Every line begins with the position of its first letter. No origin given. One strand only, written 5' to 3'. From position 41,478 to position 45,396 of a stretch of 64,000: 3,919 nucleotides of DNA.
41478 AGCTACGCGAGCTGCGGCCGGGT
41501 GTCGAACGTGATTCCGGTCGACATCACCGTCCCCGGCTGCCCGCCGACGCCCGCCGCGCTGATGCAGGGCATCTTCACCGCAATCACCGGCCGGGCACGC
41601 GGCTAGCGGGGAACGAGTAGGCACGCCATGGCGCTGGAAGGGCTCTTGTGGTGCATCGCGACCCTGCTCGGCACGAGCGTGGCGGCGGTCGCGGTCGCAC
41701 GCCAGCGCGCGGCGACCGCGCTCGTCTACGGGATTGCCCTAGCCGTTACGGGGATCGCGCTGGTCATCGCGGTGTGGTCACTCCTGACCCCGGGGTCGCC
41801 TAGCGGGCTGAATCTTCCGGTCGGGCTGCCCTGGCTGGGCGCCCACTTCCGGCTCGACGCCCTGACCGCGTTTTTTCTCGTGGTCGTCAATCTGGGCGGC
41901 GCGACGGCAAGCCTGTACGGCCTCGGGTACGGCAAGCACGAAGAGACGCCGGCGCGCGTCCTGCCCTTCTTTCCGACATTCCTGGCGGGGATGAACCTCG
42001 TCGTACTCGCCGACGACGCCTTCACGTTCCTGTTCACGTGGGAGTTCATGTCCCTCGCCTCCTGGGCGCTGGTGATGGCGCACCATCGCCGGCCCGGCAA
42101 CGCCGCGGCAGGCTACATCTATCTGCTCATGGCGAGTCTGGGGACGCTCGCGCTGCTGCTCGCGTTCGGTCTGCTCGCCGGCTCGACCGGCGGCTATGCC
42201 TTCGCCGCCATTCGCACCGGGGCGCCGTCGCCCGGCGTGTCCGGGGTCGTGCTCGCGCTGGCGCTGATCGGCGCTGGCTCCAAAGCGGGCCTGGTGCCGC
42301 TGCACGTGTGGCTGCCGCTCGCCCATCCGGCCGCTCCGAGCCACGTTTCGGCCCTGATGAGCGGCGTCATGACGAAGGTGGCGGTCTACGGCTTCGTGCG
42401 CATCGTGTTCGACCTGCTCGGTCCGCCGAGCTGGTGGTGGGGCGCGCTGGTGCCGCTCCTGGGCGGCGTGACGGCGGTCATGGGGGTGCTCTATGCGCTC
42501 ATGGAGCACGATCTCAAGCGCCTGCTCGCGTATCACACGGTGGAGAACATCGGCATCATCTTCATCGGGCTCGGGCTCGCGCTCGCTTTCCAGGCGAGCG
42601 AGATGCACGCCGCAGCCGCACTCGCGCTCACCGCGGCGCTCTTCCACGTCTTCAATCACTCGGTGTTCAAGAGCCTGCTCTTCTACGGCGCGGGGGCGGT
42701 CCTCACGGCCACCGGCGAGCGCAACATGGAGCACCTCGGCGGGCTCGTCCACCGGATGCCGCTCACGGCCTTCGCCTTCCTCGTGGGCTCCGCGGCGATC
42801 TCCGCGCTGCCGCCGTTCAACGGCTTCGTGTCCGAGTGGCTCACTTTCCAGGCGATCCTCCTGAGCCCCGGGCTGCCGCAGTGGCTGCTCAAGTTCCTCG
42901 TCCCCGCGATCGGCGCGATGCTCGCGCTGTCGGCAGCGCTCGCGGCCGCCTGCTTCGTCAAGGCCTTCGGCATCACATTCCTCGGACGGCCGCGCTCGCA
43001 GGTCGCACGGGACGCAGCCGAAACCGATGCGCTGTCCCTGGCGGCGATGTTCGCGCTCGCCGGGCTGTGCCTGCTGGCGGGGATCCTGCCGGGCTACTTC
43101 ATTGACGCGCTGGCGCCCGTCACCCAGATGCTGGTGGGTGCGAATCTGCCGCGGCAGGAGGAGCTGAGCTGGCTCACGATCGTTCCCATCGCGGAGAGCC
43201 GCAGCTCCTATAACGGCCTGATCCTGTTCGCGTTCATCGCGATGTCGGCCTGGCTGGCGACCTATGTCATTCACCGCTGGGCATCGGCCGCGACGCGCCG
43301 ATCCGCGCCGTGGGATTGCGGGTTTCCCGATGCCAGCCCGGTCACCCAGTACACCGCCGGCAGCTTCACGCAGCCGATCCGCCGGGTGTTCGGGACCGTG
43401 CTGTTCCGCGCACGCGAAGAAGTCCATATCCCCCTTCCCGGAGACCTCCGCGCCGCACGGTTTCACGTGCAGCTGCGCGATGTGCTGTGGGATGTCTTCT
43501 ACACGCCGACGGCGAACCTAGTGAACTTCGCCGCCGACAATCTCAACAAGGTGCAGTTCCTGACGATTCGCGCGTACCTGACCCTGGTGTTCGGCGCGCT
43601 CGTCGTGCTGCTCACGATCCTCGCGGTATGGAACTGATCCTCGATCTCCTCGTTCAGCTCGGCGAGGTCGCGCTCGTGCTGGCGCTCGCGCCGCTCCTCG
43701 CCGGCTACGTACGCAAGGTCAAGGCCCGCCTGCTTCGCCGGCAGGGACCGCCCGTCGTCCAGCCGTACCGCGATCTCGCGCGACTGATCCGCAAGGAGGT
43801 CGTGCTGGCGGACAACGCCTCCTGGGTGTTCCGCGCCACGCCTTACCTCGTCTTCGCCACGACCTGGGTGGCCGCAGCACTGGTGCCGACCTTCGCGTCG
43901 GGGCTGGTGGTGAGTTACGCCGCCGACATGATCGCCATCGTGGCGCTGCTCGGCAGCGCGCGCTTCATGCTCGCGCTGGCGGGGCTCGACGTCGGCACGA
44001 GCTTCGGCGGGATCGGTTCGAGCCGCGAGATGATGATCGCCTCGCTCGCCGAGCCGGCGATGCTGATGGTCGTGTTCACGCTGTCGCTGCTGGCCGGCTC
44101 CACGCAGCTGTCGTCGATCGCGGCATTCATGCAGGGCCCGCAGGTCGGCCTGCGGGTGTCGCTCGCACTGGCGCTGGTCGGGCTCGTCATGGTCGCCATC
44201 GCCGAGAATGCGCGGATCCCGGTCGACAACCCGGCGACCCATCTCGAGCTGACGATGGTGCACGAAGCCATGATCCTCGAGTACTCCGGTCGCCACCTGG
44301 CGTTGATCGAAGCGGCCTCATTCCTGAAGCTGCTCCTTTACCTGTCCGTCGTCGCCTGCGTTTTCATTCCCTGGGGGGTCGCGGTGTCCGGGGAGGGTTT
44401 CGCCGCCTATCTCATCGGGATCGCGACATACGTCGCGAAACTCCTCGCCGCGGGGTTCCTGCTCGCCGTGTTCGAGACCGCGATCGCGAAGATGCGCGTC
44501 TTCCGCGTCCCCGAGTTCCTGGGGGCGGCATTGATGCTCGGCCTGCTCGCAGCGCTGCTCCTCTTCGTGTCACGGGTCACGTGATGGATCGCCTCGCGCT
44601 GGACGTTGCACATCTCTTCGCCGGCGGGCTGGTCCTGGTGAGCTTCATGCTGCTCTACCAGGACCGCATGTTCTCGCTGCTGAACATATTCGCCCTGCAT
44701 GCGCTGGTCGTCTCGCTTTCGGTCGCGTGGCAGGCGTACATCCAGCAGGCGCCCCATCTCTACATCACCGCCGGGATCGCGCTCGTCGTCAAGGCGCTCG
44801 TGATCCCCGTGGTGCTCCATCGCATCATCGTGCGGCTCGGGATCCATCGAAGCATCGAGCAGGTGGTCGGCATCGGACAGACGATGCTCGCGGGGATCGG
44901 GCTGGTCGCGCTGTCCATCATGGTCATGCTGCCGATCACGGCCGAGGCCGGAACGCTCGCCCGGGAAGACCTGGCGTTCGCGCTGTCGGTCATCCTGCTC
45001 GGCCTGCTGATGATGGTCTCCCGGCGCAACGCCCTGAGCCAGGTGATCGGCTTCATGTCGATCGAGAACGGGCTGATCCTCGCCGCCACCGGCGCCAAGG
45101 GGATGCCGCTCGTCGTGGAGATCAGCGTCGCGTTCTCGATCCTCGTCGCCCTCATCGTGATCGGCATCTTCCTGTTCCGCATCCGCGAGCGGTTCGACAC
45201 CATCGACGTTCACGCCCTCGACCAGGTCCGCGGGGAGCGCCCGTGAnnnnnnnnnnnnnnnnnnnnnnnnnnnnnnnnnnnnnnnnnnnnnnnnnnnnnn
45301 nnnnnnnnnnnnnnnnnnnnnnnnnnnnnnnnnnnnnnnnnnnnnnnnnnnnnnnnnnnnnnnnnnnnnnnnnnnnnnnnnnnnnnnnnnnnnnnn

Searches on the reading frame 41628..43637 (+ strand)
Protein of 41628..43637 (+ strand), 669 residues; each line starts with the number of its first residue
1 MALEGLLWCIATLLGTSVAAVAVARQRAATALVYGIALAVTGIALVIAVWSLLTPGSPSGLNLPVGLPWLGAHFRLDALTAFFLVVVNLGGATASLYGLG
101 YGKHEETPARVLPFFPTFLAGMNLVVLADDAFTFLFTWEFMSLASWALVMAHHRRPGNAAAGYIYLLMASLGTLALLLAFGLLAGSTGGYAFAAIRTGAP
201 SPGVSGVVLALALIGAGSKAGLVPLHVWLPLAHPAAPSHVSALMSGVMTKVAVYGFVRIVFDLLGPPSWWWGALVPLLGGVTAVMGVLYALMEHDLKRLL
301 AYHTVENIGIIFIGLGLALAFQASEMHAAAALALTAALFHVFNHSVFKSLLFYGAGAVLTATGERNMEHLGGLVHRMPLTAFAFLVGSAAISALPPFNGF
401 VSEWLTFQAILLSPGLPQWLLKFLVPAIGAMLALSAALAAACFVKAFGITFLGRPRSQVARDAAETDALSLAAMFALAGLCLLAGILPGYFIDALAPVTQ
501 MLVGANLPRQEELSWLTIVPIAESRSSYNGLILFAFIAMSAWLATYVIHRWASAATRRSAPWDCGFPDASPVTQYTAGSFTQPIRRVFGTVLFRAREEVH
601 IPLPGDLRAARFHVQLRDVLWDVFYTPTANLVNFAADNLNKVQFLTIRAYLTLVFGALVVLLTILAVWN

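Call 4: search_protein_families(library=pfam, proteins=[window:41628-43637:+], max_evalue=0.01)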
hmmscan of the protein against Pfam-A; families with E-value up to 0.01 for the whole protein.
window:41628-43637:+ (669 aa): 1 family
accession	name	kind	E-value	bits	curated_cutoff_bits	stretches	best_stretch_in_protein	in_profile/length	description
PF00361.26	Proton_antipo_M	-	1.7e-50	172.4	21.5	1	128-412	1-277/294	NADH:quinone oxidoreductase/Mrp antiporter, TM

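Call 40: find_related_loci(query=window:41628-43637:+, collection=metagenome_contigs, flank=10000)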
Query window:41628-43637:+ (669 aa) in metagenome_contigs; peptide patterns used: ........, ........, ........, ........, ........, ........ (x = any residue, [..] = any of these).
550 stretches matched a pattern; 421 encode a relative of the query (tblastn E <= 1e-3); the best 80 are kept; 80 distinct loci.
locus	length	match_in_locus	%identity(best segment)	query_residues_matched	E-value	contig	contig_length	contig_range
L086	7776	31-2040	88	1-669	0e+0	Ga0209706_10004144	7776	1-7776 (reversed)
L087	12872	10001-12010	88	1-669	0e+0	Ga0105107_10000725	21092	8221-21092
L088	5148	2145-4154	88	1-669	0e+0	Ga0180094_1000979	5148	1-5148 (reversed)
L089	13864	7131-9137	86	1-669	0e+0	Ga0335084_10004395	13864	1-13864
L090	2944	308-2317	82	1-669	0e+0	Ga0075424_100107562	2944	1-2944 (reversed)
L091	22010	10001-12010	85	1-669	0e+0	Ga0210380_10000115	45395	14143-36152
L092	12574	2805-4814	84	1-669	0e+0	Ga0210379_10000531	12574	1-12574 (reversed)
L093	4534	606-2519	86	33-669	0e+0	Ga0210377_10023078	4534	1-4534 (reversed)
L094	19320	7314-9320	84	1-669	0e+0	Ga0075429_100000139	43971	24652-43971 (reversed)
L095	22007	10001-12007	84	1-669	0e+0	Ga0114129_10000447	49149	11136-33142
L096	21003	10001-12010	86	1-669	0e+0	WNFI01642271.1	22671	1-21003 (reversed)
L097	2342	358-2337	82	1-659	0e+0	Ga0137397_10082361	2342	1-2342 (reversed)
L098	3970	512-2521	83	1-669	0e+0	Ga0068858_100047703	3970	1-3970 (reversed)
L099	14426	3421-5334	85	33-669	0e+0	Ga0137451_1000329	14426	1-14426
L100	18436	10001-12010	84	1-669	0e+0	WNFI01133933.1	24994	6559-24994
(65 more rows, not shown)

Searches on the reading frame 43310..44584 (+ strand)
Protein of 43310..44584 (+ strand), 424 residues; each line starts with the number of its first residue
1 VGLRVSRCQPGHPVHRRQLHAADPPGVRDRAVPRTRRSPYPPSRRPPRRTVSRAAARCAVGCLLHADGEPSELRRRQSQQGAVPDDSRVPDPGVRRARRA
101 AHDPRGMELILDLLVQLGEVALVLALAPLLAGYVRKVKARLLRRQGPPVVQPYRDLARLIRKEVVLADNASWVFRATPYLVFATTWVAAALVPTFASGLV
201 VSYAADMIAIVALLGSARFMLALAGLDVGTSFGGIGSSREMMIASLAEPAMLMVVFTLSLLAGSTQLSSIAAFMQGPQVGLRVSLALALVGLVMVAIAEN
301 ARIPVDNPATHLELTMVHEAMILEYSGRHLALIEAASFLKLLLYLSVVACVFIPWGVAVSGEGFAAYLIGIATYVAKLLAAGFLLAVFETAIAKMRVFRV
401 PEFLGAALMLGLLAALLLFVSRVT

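Call 4: search_protein_families(library=pfam, proteins=[window:43310-44584:+], max_evalue=0.01)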
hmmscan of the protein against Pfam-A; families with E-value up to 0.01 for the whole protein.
window:43310-44584:+ (424 aa): 1 family
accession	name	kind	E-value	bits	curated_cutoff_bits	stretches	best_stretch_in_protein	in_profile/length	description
PF00146.26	NADHdh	-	2.7e-37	129.2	27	1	121-418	9-296/298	NADH dehydrogenase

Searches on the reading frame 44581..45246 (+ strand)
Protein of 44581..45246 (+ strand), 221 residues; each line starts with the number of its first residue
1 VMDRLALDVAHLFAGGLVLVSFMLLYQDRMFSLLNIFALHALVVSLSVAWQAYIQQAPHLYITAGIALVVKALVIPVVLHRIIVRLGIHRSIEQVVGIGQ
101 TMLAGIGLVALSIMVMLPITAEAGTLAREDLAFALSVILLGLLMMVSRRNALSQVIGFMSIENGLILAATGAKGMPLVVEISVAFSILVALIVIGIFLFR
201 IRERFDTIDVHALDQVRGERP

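Call 4: search_protein_families(library=pfam, proteins=[window:44581-45246:+], max_evalue=0.01)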
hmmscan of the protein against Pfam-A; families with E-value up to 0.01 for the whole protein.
window:44581-45246:+ (221 aa): 1 family
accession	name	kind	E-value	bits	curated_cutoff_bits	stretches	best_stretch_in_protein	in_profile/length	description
PF00420.29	Oxidored_q2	-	0.0003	20.9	26.1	1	133-217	5-94/95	NADH-ubiquinone/plastoquinone oxidoreductase chain 4L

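Call 9: search_protein_families(library=ncbifam, proteins=[window:44581-45246:+], max_evalue=0.001)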
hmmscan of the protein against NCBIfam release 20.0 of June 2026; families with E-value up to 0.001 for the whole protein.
window:44581-45246:+ (221 aa): 1 family
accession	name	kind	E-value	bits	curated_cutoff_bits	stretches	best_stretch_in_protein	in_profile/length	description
NF008556.0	PRK11492.1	equivalog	1.7e-24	86.9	136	1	12-218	9-216/216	hydrogenase 4 membrane subunit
